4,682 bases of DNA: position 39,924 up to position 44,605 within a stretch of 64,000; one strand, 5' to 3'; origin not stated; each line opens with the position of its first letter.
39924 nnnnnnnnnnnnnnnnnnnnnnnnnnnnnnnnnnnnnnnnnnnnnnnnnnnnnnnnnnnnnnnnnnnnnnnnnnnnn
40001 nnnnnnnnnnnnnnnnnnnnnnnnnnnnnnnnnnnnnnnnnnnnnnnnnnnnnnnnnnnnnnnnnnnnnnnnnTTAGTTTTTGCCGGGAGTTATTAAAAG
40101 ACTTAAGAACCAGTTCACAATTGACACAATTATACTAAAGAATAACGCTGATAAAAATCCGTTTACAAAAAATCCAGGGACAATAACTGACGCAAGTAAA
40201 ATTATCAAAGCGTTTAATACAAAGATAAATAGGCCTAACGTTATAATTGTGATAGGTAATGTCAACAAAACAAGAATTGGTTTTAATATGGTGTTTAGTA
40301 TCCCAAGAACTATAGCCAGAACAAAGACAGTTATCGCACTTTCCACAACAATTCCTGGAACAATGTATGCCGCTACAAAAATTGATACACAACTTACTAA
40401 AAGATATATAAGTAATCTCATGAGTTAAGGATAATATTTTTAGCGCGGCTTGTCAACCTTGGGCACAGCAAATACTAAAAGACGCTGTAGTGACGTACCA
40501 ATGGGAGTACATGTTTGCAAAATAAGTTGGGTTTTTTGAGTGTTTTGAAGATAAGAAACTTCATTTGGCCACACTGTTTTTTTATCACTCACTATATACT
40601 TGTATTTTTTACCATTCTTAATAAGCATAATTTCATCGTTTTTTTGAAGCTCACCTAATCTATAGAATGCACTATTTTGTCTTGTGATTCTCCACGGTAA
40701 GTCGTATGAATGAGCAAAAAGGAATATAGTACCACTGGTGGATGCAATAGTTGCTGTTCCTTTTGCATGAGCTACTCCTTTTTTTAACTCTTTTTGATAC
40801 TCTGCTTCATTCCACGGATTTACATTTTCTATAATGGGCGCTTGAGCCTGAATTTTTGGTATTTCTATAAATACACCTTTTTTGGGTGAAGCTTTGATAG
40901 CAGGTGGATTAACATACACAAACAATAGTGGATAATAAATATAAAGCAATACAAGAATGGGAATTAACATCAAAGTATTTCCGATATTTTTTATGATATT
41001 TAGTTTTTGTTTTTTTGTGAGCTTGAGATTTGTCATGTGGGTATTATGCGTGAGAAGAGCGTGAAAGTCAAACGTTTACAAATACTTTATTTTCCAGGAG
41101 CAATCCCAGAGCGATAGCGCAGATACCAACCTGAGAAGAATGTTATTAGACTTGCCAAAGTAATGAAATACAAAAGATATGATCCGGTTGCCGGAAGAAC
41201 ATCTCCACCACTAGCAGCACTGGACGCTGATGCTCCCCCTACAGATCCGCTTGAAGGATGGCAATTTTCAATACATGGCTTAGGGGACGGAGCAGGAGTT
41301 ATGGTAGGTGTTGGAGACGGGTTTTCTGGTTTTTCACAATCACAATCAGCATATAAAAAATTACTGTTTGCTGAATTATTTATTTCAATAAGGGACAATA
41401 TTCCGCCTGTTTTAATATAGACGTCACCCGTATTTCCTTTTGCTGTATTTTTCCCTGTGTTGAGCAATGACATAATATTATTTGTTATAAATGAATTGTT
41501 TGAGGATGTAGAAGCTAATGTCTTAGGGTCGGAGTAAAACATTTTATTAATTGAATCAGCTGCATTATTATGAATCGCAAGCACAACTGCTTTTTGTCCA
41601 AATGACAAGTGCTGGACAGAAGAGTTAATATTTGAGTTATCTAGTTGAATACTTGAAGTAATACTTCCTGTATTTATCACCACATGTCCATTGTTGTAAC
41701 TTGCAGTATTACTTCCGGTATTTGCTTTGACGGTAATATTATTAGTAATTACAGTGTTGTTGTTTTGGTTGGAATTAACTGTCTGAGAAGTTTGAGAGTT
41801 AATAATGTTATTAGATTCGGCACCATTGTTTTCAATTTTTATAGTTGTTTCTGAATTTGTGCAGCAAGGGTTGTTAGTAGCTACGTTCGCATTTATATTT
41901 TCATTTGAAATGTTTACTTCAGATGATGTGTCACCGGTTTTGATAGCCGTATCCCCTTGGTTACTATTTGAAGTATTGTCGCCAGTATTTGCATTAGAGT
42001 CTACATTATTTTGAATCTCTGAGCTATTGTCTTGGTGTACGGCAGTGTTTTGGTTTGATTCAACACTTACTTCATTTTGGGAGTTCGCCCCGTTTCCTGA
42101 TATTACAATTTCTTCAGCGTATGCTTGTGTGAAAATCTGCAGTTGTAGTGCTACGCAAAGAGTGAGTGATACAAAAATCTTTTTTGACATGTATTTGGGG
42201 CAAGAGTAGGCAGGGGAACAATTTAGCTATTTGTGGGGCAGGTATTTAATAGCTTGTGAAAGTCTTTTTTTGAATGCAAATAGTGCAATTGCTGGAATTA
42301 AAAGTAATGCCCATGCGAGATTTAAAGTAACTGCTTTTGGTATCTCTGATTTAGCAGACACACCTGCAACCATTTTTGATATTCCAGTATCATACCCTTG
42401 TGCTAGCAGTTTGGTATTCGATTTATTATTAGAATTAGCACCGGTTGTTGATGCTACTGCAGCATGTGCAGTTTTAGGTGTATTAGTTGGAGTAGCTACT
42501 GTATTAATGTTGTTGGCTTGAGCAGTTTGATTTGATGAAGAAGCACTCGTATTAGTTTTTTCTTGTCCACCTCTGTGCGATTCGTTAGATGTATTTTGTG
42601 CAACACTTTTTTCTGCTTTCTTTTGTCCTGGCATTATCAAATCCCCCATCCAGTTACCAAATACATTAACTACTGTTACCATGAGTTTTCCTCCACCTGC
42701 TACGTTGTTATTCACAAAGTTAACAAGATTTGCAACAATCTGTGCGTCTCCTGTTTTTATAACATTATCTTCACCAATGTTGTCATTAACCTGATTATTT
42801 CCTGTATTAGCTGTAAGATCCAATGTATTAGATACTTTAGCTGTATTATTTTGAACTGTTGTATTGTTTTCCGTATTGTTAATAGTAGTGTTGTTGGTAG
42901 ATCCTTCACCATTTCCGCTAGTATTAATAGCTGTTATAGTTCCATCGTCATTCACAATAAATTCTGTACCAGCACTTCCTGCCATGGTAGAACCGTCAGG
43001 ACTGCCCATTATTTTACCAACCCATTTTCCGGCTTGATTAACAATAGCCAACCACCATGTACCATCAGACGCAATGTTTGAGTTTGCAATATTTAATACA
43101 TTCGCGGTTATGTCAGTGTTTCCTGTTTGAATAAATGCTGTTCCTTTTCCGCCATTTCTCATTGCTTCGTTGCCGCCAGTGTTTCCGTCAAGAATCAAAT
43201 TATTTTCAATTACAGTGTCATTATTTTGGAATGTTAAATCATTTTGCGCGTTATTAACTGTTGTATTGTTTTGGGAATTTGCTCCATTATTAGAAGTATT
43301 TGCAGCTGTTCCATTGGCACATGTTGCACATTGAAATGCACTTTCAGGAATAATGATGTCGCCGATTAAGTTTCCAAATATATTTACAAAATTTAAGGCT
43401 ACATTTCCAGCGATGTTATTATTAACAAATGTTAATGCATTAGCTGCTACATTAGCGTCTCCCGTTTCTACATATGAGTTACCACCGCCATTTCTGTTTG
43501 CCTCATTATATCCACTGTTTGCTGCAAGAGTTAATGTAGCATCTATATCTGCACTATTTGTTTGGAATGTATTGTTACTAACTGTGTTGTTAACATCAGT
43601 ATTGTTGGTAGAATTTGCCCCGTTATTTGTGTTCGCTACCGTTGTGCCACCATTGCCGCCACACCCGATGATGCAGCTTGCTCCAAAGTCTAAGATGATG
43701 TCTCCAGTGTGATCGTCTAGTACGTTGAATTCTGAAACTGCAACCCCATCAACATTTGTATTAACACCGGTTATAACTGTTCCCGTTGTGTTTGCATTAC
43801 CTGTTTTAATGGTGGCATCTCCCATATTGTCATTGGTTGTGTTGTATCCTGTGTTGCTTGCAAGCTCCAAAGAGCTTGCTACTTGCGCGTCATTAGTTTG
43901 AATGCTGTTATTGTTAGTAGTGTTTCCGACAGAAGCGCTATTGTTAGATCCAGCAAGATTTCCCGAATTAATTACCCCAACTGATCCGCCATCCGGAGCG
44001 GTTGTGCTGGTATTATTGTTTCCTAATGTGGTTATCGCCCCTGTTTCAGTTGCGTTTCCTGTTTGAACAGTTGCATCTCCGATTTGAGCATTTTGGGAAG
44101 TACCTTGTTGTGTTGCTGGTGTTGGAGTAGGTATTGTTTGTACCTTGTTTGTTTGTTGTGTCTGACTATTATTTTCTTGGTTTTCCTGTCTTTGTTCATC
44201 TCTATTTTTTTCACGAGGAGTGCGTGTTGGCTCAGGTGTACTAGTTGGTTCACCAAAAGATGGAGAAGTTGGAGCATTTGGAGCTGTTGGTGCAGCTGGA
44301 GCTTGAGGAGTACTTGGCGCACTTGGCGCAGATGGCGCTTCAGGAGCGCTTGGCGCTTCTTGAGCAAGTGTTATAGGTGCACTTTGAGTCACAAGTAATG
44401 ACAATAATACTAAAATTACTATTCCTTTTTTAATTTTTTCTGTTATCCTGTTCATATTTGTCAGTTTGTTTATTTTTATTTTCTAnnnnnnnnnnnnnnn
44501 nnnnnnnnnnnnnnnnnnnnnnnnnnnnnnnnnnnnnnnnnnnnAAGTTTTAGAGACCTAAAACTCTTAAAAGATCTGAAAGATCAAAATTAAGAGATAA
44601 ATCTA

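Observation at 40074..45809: Sortase operon with three paralogous Asn/Thr/Gly-rich repeat proteins of an unrecognised module family; only one carries LPXTG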

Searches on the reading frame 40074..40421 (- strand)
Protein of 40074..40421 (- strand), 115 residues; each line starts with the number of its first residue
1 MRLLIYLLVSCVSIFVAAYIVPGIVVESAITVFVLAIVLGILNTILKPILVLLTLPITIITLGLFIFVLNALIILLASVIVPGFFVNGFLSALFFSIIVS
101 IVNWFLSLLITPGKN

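Call 3: search_protein_families(library=pfam, proteins=[window:40074-40421:-], max_evalue=1)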
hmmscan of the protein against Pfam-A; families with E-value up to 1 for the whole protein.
window:40074-40421:- (115 aa): 1 family
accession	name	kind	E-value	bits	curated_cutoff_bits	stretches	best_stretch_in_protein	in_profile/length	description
PF04020.18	Phage_holin_4_2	-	9.2e-30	103.8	28.8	1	1-105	1-105/105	Mycobacterial 4 TMS phage holin, superfamily IV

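Call 4: search_protein_families(library=ncbifam, proteins=[window:40074-40421:-], max_evalue=1)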
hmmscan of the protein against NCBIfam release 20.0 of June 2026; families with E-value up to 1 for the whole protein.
window:40074-40421:- (115 aa): 0 families

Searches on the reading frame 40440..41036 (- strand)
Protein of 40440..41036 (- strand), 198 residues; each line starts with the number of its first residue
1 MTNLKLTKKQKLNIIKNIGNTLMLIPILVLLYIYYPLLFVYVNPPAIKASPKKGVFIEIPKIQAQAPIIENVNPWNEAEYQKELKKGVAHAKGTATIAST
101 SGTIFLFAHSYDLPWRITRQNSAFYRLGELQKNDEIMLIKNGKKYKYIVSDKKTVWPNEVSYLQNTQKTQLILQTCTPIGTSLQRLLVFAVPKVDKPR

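Call 3: search_protein_families(library=pfam, proteins=[window:40440-41036:-], max_evalue=1)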
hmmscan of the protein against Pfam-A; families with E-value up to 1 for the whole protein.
window:40440-41036:- (198 aa): 1 family
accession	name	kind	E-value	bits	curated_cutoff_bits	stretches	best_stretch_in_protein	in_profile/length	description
PF04203.18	Sortase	-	4.7e-23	81.7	26.6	1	57-192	1-124/125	Sortase domain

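Call 4: search_protein_families(library=ncbifam, proteins=[window:40440-41036:-], max_evalue=1)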
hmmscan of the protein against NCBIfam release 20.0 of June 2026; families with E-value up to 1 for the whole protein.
window:40440-41036:- (198 aa): 7 families
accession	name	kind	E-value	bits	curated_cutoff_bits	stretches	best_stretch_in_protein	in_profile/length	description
NF033745.1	class_C_sortase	subfamily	1.5e-17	64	160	1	56-189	95-217/220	class C sortase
TIGR01076.1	sortase_fam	subfamily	3e-14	53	39.35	1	56-189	2-124/136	sortase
NF033746.1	class_D_sortase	subfamily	5.6e-13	48.9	165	1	56-190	12-131/135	class D sortase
NF058671.1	sortase_SrtD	exception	7.8e-13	48.5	140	1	57-190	67-185/187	class D sortase, LPxTATN-specific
NF033747.1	class_E_sortase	subfamily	1.1e-06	28.6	160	1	56-192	73-205/211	class E sortase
TIGR03784.1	marine_sortase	equivalog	0.00034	20.3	158.25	1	121-180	100-160/174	class GN sortase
NF033748.1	class_F_sortase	subfamily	0.0044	16.7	166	1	52-177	9-134/155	class F sortase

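Call 48: search_solved_structures(query=window:40440-41036:-, max_evalue=0.001, show_alignments=1)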
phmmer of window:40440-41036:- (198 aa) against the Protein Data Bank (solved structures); distinct sequences matched with E-value up to 0.001: 12.
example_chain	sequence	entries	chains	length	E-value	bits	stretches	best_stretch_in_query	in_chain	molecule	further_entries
24rr_A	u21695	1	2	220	4e-06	29.7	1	57-188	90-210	Ebp pilus assembly class C sortase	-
2xwg_A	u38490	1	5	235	3e-05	26.8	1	81-189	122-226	SORTASE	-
5k9a_A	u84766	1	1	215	7.6e-05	25.5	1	57-190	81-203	Putative fimbrial associated sortase-like protein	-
5hu4_A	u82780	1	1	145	8.8e-05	25.3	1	110-191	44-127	Cysteine protease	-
6bwe_A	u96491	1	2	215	9.6e-05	25.2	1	57-190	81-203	Putative fimbrial associated sortase-like protein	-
8t28_A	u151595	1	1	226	0.00012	24.9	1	81-188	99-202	Class C sortase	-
3o0p_A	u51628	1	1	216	0.00019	24.2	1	49-188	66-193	Sortase family protein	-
4tqx_A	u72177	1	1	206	0.00034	23.4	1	123-185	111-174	Sortase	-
8gr6_A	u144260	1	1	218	0.00036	23.3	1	56-189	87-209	Sortase-like protein, putative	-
8gmx_A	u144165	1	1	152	0.00047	22.9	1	123-189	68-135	Class C sortase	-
2kw8_A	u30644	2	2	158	0.00057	22.7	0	104-188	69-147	LPXTG-site transpeptidase family protein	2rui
4d7w_A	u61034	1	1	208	0.00072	22.3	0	56-189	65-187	SORTASE FAMILY PROTEIN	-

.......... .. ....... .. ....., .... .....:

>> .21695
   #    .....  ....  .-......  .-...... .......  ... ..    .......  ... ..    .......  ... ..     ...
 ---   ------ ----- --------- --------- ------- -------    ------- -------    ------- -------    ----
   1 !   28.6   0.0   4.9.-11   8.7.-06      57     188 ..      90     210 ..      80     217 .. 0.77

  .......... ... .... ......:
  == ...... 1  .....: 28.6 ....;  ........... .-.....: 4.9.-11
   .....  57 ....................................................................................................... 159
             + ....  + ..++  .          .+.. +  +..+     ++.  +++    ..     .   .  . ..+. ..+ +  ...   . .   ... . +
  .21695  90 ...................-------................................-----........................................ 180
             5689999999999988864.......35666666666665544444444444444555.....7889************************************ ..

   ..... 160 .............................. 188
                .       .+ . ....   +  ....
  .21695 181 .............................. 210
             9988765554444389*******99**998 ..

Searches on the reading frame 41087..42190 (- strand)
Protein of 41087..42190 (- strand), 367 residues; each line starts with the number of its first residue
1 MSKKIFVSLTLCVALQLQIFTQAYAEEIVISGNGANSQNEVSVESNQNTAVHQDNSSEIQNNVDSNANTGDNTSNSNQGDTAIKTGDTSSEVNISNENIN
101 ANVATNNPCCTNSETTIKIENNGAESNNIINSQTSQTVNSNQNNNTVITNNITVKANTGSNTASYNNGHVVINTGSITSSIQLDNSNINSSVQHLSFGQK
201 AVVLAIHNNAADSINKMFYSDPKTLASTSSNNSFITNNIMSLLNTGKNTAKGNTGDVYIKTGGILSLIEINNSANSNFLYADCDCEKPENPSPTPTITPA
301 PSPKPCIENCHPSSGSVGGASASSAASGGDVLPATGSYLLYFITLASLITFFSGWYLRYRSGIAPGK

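Call 3: search_protein_families(library=pfam, proteins=[window:41087-42190:-], max_evalue=1)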
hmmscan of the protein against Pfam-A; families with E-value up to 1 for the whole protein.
window:41087-42190:- (367 aa): 1 family
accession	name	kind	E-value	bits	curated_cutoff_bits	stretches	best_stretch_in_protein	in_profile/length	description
PF00746.26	Gram_pos_anchor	-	0.33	11.4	20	1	326-357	3-34/43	LPXTG cell wall anchor motif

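Call 4: search_protein_families(library=ncbifam, proteins=[window:41087-42190:-], max_evalue=1)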
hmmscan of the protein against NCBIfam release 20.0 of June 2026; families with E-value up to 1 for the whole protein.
window:41087-42190:- (367 aa): 1 family
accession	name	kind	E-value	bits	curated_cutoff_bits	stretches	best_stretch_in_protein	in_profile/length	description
NF053819.1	EF0750_LPXTG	subfamily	0.1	13.1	47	1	1-69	1-61/105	EF2685/EF0750 family sortase-dependent surface protein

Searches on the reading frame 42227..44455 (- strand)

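Call 3: search_protein_families(library=pfam, proteins=[window:42227-44455:-], max_evalue=1)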
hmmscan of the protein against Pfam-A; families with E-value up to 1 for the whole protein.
window:42227-44455:- (742 aa): 0 families

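Call 4: search_protein_families(library=ncbifam, proteins=[window:42227-44455:-], max_evalue=1)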
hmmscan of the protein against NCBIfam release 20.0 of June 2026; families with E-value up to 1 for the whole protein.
window:42227-44455:- (742 aa): 1 family
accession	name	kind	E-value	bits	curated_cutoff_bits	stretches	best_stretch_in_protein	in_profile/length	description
NF033761.1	gliding_GltJ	equivalog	0.15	11.1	450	1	25-114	427-515/671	adventurous gliding motility protein GltJ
